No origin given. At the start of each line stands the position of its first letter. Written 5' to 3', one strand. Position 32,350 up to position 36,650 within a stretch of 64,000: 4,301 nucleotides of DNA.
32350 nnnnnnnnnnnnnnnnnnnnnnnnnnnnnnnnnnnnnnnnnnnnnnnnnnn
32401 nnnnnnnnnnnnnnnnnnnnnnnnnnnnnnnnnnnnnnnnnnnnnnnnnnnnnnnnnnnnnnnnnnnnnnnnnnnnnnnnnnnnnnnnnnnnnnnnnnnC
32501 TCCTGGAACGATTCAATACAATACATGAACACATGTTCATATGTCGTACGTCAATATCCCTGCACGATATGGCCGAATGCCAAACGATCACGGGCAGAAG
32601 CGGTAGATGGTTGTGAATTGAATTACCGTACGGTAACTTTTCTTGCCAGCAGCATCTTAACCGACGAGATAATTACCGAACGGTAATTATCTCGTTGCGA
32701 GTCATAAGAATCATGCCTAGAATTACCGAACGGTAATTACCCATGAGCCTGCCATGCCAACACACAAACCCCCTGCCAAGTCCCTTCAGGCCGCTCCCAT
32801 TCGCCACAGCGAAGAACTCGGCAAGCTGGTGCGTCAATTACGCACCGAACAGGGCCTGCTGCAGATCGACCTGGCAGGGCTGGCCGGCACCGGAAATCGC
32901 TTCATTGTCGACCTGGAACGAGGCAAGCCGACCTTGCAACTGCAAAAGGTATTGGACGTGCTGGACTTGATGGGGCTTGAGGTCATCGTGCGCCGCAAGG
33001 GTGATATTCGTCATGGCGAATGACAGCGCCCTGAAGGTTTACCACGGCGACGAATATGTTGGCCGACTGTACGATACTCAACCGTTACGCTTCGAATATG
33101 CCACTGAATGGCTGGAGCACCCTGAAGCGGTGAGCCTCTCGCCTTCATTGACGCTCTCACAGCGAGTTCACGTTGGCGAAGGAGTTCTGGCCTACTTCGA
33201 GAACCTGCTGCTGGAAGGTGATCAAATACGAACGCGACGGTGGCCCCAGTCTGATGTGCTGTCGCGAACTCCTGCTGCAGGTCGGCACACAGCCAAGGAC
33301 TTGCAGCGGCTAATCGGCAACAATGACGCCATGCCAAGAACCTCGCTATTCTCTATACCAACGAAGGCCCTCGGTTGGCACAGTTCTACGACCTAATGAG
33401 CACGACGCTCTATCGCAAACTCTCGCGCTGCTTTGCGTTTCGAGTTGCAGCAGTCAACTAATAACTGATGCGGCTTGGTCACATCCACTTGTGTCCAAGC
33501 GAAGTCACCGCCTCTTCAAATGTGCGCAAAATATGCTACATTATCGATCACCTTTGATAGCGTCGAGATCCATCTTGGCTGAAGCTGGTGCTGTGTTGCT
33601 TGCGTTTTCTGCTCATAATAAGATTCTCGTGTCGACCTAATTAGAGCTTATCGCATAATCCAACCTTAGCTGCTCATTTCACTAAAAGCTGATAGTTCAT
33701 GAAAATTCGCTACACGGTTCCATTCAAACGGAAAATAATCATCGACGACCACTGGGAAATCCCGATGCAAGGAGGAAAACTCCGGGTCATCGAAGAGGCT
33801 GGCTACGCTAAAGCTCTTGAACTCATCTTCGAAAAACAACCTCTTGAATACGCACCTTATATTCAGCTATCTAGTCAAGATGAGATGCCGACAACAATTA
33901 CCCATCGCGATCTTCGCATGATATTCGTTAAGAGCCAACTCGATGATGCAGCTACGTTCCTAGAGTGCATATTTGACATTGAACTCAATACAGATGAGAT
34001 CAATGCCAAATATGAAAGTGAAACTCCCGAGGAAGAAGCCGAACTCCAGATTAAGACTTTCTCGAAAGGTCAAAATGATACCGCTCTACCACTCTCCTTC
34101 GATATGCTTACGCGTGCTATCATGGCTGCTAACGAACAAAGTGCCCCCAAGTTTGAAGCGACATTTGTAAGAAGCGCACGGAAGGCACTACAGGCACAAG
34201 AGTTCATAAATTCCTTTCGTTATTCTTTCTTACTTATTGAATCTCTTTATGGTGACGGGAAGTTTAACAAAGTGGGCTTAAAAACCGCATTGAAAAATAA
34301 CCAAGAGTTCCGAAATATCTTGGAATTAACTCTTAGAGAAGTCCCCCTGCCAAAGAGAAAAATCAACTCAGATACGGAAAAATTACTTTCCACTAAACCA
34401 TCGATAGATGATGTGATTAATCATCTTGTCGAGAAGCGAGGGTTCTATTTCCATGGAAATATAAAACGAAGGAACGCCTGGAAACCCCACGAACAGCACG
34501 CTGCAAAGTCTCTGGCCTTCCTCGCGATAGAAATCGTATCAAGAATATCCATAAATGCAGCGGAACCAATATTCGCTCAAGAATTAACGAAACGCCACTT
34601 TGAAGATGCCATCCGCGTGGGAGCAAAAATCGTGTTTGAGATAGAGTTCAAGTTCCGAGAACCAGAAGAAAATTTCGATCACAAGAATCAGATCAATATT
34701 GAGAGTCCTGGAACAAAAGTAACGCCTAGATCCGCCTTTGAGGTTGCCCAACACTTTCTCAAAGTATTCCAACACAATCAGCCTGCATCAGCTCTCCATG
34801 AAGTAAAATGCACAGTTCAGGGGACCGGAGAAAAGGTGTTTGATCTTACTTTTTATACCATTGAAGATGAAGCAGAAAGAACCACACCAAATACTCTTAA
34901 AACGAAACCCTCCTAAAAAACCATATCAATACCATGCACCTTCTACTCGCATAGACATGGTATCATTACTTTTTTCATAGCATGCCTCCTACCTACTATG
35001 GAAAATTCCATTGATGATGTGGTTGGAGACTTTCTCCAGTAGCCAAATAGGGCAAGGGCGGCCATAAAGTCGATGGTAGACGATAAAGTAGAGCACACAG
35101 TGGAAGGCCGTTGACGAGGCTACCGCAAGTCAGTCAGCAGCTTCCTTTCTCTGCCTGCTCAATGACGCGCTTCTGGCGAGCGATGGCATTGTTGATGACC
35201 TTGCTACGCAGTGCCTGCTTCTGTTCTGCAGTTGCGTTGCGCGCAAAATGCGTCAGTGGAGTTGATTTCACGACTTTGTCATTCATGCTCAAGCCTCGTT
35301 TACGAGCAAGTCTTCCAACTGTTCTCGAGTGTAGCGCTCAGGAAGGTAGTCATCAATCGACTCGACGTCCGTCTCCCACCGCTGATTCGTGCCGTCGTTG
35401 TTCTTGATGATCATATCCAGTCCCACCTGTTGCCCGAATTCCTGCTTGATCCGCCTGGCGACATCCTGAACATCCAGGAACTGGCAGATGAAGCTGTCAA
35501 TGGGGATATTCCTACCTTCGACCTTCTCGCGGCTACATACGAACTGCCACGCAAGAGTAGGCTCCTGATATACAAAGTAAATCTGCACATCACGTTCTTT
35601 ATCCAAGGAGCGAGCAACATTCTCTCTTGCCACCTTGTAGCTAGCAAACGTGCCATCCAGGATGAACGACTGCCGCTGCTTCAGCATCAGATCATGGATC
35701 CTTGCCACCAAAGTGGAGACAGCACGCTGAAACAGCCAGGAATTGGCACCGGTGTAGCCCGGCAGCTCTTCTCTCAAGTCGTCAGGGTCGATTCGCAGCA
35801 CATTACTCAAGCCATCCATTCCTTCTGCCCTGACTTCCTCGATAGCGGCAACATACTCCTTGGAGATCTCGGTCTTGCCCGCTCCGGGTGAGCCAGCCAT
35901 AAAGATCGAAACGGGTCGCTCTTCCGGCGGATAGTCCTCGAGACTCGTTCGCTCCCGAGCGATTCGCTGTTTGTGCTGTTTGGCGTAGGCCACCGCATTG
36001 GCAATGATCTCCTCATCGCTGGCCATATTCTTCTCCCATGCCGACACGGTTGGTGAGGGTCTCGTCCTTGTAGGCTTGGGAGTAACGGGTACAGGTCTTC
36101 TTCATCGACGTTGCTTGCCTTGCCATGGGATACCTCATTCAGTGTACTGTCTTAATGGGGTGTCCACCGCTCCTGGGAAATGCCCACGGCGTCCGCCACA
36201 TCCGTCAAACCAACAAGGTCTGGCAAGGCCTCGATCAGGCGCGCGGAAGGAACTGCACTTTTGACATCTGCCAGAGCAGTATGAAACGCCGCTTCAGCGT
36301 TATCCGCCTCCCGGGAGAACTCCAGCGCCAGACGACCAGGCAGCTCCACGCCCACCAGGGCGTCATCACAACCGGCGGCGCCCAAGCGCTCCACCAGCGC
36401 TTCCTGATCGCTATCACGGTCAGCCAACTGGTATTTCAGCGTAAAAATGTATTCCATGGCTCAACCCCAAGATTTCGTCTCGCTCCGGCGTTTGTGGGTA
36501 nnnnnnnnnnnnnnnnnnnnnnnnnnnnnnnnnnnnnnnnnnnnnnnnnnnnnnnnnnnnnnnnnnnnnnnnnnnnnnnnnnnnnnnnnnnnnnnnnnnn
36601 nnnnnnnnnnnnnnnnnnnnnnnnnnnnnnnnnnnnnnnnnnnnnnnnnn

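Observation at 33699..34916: AT-rich orphan 405-aa gene with a HEPN-like Rx4H motif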

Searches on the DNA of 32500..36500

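Call 68: search_rna_families(source=window, start=32500, end=36500, threshold=evalue, max_evalue=1)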
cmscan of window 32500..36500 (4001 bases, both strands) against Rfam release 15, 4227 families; matches with E-value up to 1: 0.
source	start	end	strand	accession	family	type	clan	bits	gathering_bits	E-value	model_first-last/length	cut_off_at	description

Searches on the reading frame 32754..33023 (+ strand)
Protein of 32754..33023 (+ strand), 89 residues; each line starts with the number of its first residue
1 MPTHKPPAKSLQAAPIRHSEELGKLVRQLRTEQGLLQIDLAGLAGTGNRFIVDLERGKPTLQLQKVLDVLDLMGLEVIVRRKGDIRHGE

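Call 3: search_protein_families(library=pfam, proteins=[window:32754-33023:+], max_evalue=1)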
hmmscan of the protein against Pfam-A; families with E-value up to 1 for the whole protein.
window:32754-33023:+ (89 aa): 5 families
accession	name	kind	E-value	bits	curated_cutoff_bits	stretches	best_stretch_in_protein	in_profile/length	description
PF01381.28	HTH_3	-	3.6e-05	24.1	23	1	26-75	1-50/55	Helix-turn-helix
PF13560.12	HTH_31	-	5.5e-05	23.8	27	1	21-77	1-58/64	Helix-turn-helix domain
PF21077.3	GDH_ACT3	-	0.018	15.2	22.2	1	54-81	21-48/80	Glutamate dehydrogenase, ACT3 domain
PF12844.13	HTH_19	-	0.021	15.2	30.2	1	23-70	1-48/64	Helix-turn-helix domain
PF13744.12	HTH_37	-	0.072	13.3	27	1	16-80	13-78/80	Helix-turn-helix domain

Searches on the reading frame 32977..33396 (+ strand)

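Call 3: search_protein_families(library=pfam, proteins=[window:32977-33396:+], max_evalue=1)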
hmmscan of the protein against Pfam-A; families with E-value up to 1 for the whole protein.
window:32977-33396:+ (139 aa): 1 family
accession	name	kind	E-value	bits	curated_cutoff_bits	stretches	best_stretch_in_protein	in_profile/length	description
PF13657.11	Couple_hipA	-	9.1e-10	39.4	22.5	1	19-86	1-68/99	HipA N-terminal domain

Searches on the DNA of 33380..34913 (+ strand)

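Call 63: search_dna_similar(query=L001:8001-9173:+, collection=ecoli_genomes, mode=distant, max_rows=10)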
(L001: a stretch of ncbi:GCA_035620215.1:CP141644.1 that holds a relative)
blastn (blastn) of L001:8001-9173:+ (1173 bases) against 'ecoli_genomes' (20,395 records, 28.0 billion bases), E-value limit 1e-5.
No match.

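Call 78: search_dna_similar(query=window:33380-33700:+, collection=plasmids, mode=distant, max_rows=8, max_evalue=0.001)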
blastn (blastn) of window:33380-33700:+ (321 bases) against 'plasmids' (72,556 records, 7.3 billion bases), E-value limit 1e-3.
No match.

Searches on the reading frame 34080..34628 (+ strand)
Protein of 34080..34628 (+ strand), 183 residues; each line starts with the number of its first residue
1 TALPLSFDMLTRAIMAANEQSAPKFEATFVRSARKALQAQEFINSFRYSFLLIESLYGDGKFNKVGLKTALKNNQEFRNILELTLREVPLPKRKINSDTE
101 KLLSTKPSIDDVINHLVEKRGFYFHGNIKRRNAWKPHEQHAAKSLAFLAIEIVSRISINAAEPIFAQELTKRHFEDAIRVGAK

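Call 57: predict_structure(alignment_id=A3)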
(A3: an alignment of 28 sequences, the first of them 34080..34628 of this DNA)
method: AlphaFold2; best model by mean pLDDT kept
length: 183 residues; sequences in the alignment: 28
mean_pLDDT: 78.7   pTM: 0.73
mean pLDDT of the five models: 78.7, 77.9, 76.9, 76.7, 76.0
residues with pLDDT >= 90: 66; 70-90: 65; 50-70: 38; < 50: 14
segments of 3 or more residues with pLDDT < 50: 1-3, 18-22, 125-129
pLDDT, mean of each block of 10 residues (from residue 1): 50 50 68 90 91 87 89 96 84 77 92 93 53 76 91 87 69 78 68
secondary structure, 60 per line:
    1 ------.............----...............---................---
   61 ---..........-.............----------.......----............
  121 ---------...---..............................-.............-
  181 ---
elements in order: H7-19 H24-38 H42-57 H64-73 H75-87 H98-104 H109-120 H136-165 H167-179

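Call 59: fold_search(model_id=the predicted structure, library=pdb)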
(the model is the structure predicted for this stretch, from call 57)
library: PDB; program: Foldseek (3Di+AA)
matches with E <= 10: 213; with E <= 0.001: 0
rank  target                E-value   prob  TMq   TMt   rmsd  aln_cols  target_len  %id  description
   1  8tn1_A                9.2e-01  0.28  0.26  0.31  15.0       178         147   11  De novo designed protein binds poly ADP ribose polymerase inhibitors (PARPi) - apo (released 2024-04-24)
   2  8glv_Me               1.1e+00  0.08  0.17  0.02  19.4       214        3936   15  96-nm repeat unit of doublet microtubules from Chlamydomonas reinhardtii flagella (released 2023-05-31)
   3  6h2x                  1.3e+00  0.05  0.15  0.09  32.8       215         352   16  MukB coiled-coil elbow from E. coli (released 2019-03-06)
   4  6bqt_K                1.5e+00  0.09  0.18  0.15  17.3       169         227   14  Complex of 14-3-3 theta with an IRSp53 peptide doubly-phosphorylated at T340 and T360 (released 2018-12-05)
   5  2nty_B                1.6e+00  0.07  0.19  0.12  15.3       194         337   12  Rop4-GDP-PRONE8 (released 2007-01-23)
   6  5l0d_C                1.6e+00  0.08  0.20  0.21  13.2       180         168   16  Human Metavinculin(residues 959-1130) in complex with PIP2 (released 2016-08-31)
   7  6ewy                  1.7e+00  0.15  0.26  0.24  23.7       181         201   16  RipA Peptidoglycan hydrolase (Rv1477, Mycobacterium tuberculosis) N-terminal domain (released 2018-05-02)
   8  4k1p_H                1.9e+00  0.05  0.17  0.11  21.5       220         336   11  Structure of the NheA component of the Nhe toxin from Bacillus cereus (released 2013-09-18)
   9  7o04_B                2.0e+00  0.11  0.20  0.26  14.7       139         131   12  Crystal structure of a shortened IpgC variant in complex with [(2-chloro-5-nitrophenyl)methyl](methyl)amine (released 2022-04-13)
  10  9gbt_A                2.2e+00  0.05  0.17  0.16  15.6       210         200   10  De novo designed retro-aldolase 13 (RAD13) (released 2025-08-13)
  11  1cnt_1                2.3e+00  0.06  0.17  0.20  15.0       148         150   13  CILIARY NEUROTROPHIC FACTOR (released 1997-03-26)
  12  8w8g_A                2.4e+00  0.07  0.19  0.17  15.0       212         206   10  Crystal structure of human TRF1 with PinX1 (released 2024-09-04)
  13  8qt5_G                2.4e+00  0.07  0.18  0.14  17.2       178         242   13  Crystal structure of Arabidopsis thaliana 14-3-3 isoform lambda in complex with a phosphopeptide from the transcriptio (released 2023-10-25)
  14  8brd_A                2.4e+00  0.04  0.16  0.13  26.2       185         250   14  Mechanisms of ion selectivity and rotor coupling in the bacterial flagellar sodium-driven stator unit (released 2023-06-14)
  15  3bqo_A                2.5e+00  0.08  0.20  0.19  15.1       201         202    9  Crystal Structure of TRF1 TRFH domain and TIN2 peptide complex (released 2008-02-19)
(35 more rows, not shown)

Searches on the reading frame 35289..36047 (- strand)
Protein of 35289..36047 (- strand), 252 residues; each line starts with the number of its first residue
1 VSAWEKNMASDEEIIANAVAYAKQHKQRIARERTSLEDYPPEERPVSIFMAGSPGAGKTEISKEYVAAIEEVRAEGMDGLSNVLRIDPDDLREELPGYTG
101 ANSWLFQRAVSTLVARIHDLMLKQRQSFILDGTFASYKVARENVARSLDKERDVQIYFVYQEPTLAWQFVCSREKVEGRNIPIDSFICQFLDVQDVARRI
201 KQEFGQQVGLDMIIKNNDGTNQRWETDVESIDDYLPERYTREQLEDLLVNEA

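Call 3: search_protein_families(library=pfam, proteins=[window:35289-36047:-], max_evalue=1)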
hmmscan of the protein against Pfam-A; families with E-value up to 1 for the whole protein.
window:35289-36047:- (252 aa): 5 families
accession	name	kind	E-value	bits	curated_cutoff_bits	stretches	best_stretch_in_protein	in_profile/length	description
PF06414.18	Zeta_toxin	-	2.2e-40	138.7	22.3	1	33-228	5-198/199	Zeta toxin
PF13671.12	AAA_33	-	9.3e-07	29.7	27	1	48-165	2-108/143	AAA domain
PF05621.17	TniB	-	0.0098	15.8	22.4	1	25-71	15-61/189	Bacterial TniB protein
PF01583.26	APS_kinase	-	0.07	13.6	21.1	1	45-162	2-108/152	Adenylylsulphate kinase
PF22361.2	IglE_N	-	0.19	12.6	26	1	142-174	43-75/84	IglE, N-terminal domain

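Call 4: search_protein_families(library=padloc, proteins=[window:35289-36047:-], max_evalue=1)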
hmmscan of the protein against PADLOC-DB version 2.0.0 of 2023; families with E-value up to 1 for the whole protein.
window:35289-36047:- (252 aa): 1 family
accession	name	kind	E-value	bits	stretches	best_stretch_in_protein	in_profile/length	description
PDLC04140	mad8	-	0.005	14.4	1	48-144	30-70/314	mads_8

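Call 5: search_protein_families(library=ncbifam, proteins=[window:35289-36047:-], max_evalue=1)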
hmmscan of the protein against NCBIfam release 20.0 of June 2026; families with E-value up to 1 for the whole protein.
window:35289-36047:- (252 aa): 6 families
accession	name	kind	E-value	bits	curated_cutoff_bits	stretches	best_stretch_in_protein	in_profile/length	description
TIGR03574.1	selen_PSTK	equivalog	0.0003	20.3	290.5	1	48-183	2-122/249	L-seryl-tRNA(Sec) kinase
TIGR02928.1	TIGR02928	subfamily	0.0031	16.4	181.3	1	29-75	24-70/366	orc1/cdc6 family replication initiation protein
NF006743.0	PRK09270.1-2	equivalog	0.042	12.9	227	1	48-80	31-65/217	nucleoside/nucleotide kinase family protein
NF004041.0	PRK05541.1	subfamily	0.05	13.6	127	1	45-98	7-53/176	adenylyl-sulfate kinase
NF041574.1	antitoxPezT_Strep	equivalog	0.12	11.6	470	1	41-166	28-150/251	type II toxin-antitoxin system toxin PezT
NF010248.0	PRK13695.1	equivalog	0.14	11.9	156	1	46-76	4-36/180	NTPase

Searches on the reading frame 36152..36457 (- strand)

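Call 3: search_protein_families(library=pfam, proteins=[window:36152-36457:-], max_evalue=1)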
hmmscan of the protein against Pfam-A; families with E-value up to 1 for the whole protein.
window:36152-36457:- (101 aa): 1 family
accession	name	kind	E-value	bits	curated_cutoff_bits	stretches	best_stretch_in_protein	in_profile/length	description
PF23814.1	DUF7185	-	0.045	14.2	27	1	52-93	9-50/86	Family of unknown function (DUF7185)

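Call 4: search_protein_families(library=padloc, proteins=[window:36152-36457:-], max_evalue=1)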
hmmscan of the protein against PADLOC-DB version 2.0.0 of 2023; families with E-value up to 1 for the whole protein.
window:36152-36457:- (101 aa): 1 family
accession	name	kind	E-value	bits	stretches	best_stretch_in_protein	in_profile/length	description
PDLC04388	PDC-M06B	-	4.1e-44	148.6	1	1-95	1-95/174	-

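Call 5: search_protein_families(library=ncbifam, proteins=[window:36152-36457:-], max_evalue=1)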
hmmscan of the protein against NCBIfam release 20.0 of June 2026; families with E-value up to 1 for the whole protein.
window:36152-36457:- (101 aa): 0 families
